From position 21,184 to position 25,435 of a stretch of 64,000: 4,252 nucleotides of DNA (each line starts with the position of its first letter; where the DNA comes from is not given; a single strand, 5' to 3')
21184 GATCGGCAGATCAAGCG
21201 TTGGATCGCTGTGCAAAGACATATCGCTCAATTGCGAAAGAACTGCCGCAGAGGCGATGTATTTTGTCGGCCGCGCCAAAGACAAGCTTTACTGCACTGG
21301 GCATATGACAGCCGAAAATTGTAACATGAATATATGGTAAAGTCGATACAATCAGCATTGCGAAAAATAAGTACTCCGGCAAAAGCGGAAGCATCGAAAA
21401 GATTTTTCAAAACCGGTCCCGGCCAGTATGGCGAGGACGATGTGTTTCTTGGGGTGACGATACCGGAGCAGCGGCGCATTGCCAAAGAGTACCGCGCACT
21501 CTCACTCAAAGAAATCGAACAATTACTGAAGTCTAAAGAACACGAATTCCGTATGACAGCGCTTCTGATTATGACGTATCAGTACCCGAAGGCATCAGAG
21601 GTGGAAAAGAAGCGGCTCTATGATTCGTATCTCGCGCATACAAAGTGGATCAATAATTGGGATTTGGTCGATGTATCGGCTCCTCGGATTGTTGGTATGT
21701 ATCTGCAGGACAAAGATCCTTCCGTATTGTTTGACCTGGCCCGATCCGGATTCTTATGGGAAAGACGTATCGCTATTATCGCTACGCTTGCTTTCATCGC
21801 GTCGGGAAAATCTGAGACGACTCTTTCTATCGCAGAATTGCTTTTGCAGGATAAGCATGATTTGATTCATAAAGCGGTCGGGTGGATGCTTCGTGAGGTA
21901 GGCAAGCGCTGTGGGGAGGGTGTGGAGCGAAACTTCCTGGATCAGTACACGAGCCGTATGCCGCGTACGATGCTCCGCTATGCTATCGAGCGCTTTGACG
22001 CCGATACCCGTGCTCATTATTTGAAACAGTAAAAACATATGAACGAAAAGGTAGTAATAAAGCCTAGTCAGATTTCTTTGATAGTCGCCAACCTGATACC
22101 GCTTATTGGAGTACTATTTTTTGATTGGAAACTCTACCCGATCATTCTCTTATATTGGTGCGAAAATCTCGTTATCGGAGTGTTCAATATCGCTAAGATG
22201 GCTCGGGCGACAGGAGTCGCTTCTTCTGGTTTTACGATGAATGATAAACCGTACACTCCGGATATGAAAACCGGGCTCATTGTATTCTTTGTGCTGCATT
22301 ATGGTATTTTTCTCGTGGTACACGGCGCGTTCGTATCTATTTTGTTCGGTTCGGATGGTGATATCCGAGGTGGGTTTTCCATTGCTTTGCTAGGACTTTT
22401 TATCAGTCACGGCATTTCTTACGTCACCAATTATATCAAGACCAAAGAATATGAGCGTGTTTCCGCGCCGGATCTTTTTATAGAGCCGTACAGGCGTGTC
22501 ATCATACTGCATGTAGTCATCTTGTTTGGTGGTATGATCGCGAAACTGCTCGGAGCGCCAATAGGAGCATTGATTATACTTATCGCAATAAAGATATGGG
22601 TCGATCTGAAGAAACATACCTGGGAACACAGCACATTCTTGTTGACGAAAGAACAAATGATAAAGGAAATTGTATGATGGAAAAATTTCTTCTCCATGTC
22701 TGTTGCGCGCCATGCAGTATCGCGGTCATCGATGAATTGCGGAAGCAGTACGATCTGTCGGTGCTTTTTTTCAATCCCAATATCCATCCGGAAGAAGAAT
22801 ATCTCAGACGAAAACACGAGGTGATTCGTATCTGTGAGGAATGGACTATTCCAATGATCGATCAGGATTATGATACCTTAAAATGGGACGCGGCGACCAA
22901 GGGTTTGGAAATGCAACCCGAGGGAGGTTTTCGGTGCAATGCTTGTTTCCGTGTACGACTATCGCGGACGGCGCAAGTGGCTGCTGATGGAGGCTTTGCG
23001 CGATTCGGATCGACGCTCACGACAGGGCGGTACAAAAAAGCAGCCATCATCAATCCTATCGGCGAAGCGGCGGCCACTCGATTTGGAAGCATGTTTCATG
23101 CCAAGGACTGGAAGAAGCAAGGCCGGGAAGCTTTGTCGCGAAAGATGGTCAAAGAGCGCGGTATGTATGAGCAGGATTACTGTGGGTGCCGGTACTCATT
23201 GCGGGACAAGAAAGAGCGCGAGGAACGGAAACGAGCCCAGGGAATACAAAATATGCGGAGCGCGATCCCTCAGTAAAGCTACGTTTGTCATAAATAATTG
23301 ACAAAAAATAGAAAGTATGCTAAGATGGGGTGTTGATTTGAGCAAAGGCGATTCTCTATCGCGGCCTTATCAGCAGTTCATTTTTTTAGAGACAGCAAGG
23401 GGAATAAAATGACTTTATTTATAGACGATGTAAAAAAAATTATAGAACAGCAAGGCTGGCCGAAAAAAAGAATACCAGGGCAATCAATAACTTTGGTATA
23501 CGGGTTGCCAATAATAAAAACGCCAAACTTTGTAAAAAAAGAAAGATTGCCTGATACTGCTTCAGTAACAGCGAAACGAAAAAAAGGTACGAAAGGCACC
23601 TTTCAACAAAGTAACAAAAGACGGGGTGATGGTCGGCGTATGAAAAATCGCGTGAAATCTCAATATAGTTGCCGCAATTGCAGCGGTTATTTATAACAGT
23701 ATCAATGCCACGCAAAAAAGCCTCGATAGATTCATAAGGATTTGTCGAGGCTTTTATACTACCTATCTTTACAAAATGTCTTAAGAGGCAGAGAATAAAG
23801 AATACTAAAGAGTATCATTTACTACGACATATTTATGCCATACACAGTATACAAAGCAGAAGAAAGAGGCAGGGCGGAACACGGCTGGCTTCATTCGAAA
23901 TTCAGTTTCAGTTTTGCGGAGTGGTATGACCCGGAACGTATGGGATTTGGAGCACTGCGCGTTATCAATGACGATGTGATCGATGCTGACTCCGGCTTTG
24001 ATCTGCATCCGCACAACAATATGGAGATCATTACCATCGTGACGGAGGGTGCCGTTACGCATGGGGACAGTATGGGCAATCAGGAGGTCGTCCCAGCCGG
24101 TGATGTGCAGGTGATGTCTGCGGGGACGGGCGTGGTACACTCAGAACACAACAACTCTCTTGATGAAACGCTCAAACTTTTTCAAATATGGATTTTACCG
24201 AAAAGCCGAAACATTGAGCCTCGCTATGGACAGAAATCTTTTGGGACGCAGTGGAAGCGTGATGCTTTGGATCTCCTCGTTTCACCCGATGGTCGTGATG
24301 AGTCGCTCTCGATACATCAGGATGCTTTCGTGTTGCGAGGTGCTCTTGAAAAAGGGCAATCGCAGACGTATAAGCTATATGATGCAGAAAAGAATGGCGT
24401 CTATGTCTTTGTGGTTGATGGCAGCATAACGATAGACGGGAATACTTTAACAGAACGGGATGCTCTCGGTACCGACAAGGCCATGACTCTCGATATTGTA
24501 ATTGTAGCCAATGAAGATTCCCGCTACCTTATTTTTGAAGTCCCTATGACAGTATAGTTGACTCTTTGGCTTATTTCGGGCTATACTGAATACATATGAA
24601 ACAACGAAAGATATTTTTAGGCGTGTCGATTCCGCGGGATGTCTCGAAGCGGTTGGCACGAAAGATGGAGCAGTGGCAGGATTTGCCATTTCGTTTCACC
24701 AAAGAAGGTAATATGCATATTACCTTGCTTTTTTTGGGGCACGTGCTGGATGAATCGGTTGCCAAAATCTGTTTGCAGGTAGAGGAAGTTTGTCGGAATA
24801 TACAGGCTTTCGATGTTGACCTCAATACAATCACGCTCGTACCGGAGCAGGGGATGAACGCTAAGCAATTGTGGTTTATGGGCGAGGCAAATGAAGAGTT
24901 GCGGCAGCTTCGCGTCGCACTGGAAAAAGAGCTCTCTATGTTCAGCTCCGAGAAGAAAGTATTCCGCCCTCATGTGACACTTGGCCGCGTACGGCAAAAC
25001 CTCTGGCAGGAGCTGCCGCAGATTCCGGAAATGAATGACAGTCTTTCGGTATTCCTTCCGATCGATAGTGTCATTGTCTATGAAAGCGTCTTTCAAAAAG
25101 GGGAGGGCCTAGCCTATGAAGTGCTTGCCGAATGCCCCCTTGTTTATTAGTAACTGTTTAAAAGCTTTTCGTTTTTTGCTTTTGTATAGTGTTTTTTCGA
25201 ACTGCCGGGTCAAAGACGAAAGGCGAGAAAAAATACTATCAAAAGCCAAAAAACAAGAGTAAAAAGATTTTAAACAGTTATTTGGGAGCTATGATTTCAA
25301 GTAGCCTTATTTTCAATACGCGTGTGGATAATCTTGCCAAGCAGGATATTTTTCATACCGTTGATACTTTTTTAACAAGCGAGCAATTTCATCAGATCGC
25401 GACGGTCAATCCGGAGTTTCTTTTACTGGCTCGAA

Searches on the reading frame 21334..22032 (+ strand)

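Call 66: search_protein_families(library=pfam, proteins=[window:21334-22032:+], max_evalue=0.00001)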
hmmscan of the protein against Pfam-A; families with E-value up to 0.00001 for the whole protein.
window:21334-22032:+ (232 aa): 1 family
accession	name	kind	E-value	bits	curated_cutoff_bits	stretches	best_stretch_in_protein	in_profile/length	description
PF08713.17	DNA_alkylation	-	5.1e-61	206.5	21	1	5-221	1-213/213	DNA alkylation repair enzyme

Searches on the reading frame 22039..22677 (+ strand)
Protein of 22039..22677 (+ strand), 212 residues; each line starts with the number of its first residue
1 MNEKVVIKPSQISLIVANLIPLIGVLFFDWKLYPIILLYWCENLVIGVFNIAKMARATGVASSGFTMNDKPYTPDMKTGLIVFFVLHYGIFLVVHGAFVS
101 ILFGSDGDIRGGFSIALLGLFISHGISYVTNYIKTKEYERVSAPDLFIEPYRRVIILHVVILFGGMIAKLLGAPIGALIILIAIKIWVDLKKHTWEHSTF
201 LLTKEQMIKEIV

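Call 66: search_protein_families(library=pfam, proteins=[window:22039-22677:+], max_evalue=0.00001)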
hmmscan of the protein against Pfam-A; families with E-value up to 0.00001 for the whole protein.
window:22039-22677:+ (212 aa): 1 family
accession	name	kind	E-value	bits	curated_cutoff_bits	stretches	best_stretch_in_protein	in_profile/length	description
PF20108.4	DUF6498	-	8.6e-54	182.4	23.7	1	7-200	8-201/207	Family of unknown function (DUF6498)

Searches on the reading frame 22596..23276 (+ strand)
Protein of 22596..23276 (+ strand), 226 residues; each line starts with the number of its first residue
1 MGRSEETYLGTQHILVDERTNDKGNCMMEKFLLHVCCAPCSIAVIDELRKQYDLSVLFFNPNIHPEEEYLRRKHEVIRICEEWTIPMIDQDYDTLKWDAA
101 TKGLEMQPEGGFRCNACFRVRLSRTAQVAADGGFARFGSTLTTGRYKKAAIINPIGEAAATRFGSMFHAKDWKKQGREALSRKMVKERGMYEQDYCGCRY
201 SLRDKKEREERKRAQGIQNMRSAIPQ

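Call 66: search_protein_families(library=pfam, proteins=[window:22596-23276:+], max_evalue=0.00001)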
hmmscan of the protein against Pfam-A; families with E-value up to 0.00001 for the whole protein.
window:22596-23276:+ (226 aa): 1 family
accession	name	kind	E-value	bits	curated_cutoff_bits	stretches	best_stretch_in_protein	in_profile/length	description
PF02677.20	QueH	-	1.5e-59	201.5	23.5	1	32-203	2-174/175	Epoxyqueuosine reductase QueH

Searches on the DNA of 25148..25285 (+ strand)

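Call 61: search_dna_similar(query=window:25148-25285:+, collection=plasmids, mode=distant, max_evalue=0.01, max_rows=10)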
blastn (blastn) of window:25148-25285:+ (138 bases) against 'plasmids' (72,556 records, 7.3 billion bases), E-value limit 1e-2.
No match.

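Call 62: search_dna_similar(query=window:25148-25285:+, collection=phages, mode=distant, max_evalue=0.01, max_rows=10)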
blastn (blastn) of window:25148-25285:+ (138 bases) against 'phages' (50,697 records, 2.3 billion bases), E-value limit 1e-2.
No match.
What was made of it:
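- Tried and rejected: Known plasmid or phage sequence: no blastn match (calls 61, 62).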
